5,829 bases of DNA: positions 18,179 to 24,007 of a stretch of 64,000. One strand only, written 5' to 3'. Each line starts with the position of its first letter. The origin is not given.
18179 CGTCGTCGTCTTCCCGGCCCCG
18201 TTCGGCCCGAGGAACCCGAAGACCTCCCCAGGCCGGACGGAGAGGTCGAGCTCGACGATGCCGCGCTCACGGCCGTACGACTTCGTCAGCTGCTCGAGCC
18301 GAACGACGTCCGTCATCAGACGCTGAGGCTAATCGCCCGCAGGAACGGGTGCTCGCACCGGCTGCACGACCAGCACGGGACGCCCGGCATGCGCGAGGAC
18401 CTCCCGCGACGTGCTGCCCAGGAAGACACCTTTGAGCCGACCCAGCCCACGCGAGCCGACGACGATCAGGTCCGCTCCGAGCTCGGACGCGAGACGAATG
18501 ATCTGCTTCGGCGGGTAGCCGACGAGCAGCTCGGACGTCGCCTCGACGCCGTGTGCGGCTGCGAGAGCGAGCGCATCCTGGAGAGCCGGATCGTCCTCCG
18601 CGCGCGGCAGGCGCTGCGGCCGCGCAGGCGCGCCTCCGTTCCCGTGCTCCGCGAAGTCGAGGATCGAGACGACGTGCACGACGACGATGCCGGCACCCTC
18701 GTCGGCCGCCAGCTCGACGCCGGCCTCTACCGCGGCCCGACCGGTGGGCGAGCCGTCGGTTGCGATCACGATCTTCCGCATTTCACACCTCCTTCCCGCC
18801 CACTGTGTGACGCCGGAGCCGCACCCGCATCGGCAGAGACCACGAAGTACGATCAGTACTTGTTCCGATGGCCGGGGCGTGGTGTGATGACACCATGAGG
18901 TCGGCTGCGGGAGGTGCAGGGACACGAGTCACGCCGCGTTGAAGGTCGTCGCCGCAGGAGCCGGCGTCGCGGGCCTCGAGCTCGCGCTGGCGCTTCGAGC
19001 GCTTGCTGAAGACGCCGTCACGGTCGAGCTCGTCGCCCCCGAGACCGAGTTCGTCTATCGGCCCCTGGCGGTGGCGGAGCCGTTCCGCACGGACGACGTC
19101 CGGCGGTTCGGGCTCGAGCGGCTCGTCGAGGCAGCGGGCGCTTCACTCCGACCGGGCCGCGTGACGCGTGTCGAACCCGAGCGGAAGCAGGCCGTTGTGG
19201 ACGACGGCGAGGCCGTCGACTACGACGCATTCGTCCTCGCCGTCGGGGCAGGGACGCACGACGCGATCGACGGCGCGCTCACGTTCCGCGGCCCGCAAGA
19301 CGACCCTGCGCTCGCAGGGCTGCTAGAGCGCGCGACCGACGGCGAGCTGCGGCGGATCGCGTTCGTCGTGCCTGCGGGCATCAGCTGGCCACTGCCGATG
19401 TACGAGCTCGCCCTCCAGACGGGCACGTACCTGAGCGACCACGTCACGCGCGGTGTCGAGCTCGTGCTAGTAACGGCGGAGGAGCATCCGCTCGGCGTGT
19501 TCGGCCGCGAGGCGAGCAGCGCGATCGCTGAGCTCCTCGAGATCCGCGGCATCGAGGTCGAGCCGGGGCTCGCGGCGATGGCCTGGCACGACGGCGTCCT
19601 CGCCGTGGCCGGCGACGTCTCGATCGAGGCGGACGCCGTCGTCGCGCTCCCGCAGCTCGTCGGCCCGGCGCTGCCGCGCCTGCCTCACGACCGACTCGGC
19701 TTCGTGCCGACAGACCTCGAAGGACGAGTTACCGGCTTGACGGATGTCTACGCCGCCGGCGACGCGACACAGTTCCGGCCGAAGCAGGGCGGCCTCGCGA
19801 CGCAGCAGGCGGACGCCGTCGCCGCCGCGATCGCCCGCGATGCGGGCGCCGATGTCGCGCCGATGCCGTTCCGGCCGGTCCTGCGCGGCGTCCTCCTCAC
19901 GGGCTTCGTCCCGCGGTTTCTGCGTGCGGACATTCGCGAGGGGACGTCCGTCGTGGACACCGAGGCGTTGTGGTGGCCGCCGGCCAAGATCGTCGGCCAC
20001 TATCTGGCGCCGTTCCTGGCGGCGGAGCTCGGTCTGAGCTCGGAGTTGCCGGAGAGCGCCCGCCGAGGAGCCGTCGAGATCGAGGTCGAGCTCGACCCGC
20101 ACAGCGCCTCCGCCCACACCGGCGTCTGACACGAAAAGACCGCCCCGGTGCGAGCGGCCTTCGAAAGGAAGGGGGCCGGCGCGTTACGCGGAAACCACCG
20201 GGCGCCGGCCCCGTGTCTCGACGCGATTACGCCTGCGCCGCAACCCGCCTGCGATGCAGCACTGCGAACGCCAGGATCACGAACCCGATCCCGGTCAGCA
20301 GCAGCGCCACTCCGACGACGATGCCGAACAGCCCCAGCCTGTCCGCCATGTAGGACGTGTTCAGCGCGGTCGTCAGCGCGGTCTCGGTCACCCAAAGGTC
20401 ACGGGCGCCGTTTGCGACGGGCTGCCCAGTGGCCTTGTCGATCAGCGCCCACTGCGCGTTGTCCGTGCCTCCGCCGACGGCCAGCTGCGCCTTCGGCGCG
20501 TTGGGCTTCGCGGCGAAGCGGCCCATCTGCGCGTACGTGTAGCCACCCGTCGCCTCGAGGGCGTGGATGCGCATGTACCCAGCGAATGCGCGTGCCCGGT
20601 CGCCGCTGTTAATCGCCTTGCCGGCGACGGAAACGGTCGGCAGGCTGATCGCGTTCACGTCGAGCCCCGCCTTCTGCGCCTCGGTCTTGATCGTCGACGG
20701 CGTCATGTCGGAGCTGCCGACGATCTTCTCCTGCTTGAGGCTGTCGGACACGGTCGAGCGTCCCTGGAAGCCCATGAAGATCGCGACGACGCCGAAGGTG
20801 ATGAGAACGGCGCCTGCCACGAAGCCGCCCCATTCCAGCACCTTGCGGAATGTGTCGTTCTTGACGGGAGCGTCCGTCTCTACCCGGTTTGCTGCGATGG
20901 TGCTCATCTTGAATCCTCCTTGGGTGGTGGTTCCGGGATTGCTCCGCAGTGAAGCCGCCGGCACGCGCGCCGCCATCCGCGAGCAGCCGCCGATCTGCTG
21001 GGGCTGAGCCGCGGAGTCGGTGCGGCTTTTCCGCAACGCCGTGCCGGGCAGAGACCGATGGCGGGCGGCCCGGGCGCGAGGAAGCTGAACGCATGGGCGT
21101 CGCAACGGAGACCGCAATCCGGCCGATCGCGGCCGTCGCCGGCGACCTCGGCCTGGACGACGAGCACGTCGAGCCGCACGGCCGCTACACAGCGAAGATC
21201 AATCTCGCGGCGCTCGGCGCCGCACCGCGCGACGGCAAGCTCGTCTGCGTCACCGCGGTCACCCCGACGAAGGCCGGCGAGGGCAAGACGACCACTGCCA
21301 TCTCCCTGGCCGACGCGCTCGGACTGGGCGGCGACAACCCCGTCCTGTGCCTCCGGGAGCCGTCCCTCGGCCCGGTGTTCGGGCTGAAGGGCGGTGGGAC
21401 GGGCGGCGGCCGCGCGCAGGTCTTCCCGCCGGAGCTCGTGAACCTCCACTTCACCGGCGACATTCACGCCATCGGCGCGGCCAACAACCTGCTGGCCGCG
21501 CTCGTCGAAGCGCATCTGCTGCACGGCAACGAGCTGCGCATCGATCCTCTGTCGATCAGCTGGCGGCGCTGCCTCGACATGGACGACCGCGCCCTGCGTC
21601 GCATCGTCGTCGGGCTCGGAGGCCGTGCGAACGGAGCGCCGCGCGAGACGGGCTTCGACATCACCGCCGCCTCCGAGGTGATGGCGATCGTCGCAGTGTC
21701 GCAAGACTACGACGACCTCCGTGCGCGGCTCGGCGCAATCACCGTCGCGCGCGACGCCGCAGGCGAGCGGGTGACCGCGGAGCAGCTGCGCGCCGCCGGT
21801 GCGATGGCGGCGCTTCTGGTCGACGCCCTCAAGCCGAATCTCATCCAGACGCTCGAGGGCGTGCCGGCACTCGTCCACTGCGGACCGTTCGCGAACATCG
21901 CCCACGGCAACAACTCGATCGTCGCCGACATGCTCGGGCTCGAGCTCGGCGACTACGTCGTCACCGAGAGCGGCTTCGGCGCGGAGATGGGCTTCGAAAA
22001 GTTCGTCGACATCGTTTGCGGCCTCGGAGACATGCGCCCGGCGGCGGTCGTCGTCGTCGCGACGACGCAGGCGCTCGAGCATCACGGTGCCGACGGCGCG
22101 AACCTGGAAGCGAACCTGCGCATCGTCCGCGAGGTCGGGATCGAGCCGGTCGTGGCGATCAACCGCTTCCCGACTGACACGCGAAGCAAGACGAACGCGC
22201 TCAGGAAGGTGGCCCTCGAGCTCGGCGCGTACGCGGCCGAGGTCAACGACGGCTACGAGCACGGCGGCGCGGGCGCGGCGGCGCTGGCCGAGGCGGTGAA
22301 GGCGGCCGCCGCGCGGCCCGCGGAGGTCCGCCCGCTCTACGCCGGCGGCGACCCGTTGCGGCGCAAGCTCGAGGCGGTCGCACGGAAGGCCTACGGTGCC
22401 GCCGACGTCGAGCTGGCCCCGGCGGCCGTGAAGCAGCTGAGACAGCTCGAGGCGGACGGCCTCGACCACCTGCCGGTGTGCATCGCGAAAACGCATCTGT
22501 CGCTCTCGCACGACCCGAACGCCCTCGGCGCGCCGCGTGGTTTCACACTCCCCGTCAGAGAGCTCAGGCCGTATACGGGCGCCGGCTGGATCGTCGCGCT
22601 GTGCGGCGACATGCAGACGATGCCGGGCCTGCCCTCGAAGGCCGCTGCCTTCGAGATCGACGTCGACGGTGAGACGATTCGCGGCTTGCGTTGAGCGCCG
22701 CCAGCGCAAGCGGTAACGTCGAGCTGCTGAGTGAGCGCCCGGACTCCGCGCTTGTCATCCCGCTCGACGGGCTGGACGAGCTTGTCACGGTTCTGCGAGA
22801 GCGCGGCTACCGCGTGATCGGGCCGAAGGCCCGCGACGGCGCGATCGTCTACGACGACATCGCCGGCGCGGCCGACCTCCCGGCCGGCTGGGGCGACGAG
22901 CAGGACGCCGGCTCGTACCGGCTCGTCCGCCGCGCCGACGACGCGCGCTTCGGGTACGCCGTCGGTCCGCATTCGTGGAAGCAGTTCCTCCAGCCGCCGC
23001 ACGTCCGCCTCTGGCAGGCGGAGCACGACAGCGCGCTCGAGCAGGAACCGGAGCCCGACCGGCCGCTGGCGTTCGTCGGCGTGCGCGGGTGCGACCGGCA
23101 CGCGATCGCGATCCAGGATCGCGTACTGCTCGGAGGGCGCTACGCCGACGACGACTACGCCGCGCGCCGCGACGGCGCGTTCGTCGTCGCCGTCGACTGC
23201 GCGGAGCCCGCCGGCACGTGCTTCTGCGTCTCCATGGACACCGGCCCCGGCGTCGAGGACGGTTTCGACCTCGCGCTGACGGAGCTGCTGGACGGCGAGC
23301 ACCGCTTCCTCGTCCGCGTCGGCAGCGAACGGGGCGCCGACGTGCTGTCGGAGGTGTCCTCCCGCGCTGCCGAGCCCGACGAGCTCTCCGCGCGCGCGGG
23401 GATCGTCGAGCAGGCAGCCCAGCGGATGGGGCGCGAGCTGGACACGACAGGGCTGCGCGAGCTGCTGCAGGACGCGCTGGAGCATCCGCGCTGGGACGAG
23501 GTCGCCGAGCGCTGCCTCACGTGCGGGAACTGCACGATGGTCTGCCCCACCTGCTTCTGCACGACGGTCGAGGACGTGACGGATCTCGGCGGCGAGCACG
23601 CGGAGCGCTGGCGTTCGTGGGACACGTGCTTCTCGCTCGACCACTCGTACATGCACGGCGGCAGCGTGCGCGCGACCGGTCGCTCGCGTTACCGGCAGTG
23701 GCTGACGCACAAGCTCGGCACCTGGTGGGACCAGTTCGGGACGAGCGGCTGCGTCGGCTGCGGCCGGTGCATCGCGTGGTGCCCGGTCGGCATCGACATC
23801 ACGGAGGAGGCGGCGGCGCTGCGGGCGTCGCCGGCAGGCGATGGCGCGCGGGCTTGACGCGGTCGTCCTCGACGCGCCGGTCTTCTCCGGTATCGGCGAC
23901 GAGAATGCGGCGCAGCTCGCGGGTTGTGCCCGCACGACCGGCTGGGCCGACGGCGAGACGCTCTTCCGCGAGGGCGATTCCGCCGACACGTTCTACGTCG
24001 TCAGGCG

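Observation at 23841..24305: HTH-less cyclic-nucleotide-binding domain encoded as a subunit-like ORF inside the hydrogenase operon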

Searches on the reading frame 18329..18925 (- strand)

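Call 83: search_protein_families(library=pfam, proteins=[window:18329-18925:-], max_evalue=0.001)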
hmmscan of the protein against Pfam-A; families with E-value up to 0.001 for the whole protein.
window:18329-18925:- (198 aa): 1 family
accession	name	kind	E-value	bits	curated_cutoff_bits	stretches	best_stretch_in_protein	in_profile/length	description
PF00582.32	Usp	-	1.1e-32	114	24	1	49-187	1-140/141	Universal stress protein family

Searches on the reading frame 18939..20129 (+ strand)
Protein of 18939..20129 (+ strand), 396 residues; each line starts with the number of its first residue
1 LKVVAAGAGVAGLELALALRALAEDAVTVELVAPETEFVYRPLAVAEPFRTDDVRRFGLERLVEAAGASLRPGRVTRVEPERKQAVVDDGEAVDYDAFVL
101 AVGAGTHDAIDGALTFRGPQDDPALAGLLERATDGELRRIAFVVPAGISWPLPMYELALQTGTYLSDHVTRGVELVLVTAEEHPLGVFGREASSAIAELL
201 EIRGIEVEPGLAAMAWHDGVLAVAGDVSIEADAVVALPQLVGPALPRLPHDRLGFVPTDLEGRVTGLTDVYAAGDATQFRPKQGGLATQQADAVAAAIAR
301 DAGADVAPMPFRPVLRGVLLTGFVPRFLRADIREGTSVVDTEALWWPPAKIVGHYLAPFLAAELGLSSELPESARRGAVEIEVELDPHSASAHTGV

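Call 3: search_protein_families(library=pfam, proteins=[window:18939-20129:+], max_evalue=0.01)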
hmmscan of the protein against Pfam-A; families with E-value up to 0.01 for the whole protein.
window:18939-20129:+ (396 aa): 3 families
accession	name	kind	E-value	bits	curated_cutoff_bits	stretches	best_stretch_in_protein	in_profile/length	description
PF07992.20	Pyr_redox_2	-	2.2e-15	57.3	26.1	1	2-291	2-291/291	Pyridine nucleotide-disulphide oxidoreductase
PF00070.33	Pyr_redox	-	0.0001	23.2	22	0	2-29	1-28/82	Pyridine nucleotide-disulphide oxidoreductase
PF13454.12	NAD_binding_9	-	0.0058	17.1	21.8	0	67-104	115-154/155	FAD-NAD(P)-binding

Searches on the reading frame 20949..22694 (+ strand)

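Call 3: search_protein_families(library=pfam, proteins=[window:20949-22694:+], max_evalue=0.01)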
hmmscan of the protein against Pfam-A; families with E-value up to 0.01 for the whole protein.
window:20949-22694:+ (581 aa): 1 family
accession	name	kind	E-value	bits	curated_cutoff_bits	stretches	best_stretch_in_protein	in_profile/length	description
PF01268.25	FTHFS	-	9.2e-211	701.3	27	1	50-580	5-555/556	Formate--tetrahydrofolate ligase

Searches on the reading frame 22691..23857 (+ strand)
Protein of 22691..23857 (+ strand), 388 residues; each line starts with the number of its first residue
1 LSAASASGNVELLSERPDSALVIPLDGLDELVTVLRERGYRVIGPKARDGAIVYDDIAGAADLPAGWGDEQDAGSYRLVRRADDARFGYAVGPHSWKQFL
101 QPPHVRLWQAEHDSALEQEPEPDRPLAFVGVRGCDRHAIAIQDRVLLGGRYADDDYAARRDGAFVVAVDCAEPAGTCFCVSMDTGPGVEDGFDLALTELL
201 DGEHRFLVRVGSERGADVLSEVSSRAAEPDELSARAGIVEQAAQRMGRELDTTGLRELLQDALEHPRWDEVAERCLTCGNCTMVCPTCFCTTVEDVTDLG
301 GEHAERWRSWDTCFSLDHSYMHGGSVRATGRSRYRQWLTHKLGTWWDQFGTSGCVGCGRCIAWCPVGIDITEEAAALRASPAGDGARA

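Call 3: search_protein_families(library=pfam, proteins=[window:22691-23857:+], max_evalue=0.01)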
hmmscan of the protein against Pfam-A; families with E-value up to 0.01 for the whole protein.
window:22691-23857:+ (388 aa): 14 families
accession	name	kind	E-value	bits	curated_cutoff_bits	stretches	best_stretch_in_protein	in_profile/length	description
PF17179.9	Fer4_22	-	1.2e-32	113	27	1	274-368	1-95/95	4Fe-4S dicluster domain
PF13534.11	Fer4_17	-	2.9e-08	34.6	22.2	1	262-287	33-58/61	4Fe-4S dicluster domain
PF12838.12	Fer4_7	-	7e-08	33.3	27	2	348-368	32-52/52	4Fe-4S dicluster domain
PF13237.11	Fer4_10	-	1.7e-07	31.5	25.5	1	351-372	6-30/53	4Fe-4S dicluster domain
PF25160.1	LdpA_Fe-S-bd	-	1.8e-07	31.3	27.6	1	351-368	25-42/49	LdpA Fe-S cluster-binding domain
PF13183.11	Fer4_8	-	3.6e-07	31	27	2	272-368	2-68/68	4Fe-4S dicluster domain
PF13746.11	Fer4_18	-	7.8e-07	29.7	27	1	347-372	54-79/114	4Fe-4S dicluster domain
PF12797.12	Fer4_2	-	6.2e-06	26.3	24.5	1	272-287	7-22/22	4Fe-4S binding domain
PF13187.11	Fer4_9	-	6.1e-05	23.4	27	1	274-367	1-50/52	4Fe-4S dicluster domain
PF14697.11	Fer4_21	-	0.00015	22.2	35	0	352-366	39-53/59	4Fe-4S dicluster domain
PF13484.11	Fer4_16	-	0.00018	22.7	30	0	274-287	1-14/66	4Fe-4S double cluster binding domain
PF00037.32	Fer4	-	0.00023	21.3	21.1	0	272-287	5-20/24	4Fe-4S binding domain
PF12837.12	Fer4_6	-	0.00072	19.8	25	0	272-287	6-21/24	4Fe-4S binding domain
PF12798.12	Fer4_3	-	0.0075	17.5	27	1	354-368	1-15/15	4Fe-4S binding domain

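Call 4: search_protein_families(library=ncbifam, proteins=[window:22691-23857:+], max_evalue=0.01)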
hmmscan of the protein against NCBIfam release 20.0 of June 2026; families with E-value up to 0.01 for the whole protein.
window:22691-23857:+ (388 aa): 26 families (the best 25 are shown)
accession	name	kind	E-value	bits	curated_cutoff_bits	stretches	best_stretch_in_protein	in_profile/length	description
NF040829.1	sulfhyd_ShyB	equivalog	7.6e-47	159.9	690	1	75-370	35-322/334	NAD(P)-dependent hydrogenase/sulfhydrogenase 2 subunit beta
NF040833.1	sulfhyd_HydB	equivalog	4e-46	157.5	750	1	86-373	47-331/367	NADPH-dependent hydrogenase/sulfhydrogenase 1 subunit beta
TIGR02910.1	sulfite_red_A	equivalog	7.6e-35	120.7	323.15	1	75-371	42-320/334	anaerobic sulfite reductase subunit AsrA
NF038196.1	ferrodoxin_EFR1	subfamily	1.4e-05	25.2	75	0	248-287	159-198/242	EFR1 family ferrodoxin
TIGR02512.1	FeFe_hydrog_A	subfamily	1.9e-05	23.7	405.95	0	348-368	46-66/375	[FeFe] hydrogenase, group A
NF040864.1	HgcB_ferredoxin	equivalog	6.9e-05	22.6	99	0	351-373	13-35/93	mercury methylation ferredoxin HgcB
NF040763.1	FeFe_hydrog_A6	exception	9e-05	21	765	0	348-368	184-204/571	NADH-dependent [FeFe] hydrogenase, group A6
TIGR02745.1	ccoG_rdxA_fixG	equivalog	0.00012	21.2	316.7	1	347-371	225-250/435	cytochrome c oxidase accessory protein CcoG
TIGR01971.1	NuoI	subfamily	0.00013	21.6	113.05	0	273-288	81-96/121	NADH-quinone oxidoreductase, chain I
NF045796.1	DsrK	equivalog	0.0002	20.2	400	0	352-376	118-142/453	sulfate reduction electron transfer complex DsrMKJOP subunit DsrK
TIGR02179.1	PorD_KorD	subfamily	0.00067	19.7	60.05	0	272-294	24-46/78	2-oxoacid:acceptor oxidoreductase, delta subunit, pyruvate/2-ketoisovalerate family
TIGR02176.1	pyruv_ox_red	equivalog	0.0013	16.7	911.35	0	262-289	674-699/1167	pyruvate:ferredoxin (flavodoxin) oxidoreductase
NF004616.0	PRK05950.1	subfamily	0.0014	17.9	228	0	256-290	131-164/238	succinate dehydrogenase iron-sulfur subunit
NF045874.1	Vhu_polyferre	exception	0.0014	17.4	600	0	351-375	127-152/381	F420-non-reducing hydrogenase associated-polyferredoxin VhuB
NF004538.0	PRK05888.1-4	equivalog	0.0022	17.6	135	0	267-294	55-82/162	NADH-quinone oxidoreductase subunit NuoI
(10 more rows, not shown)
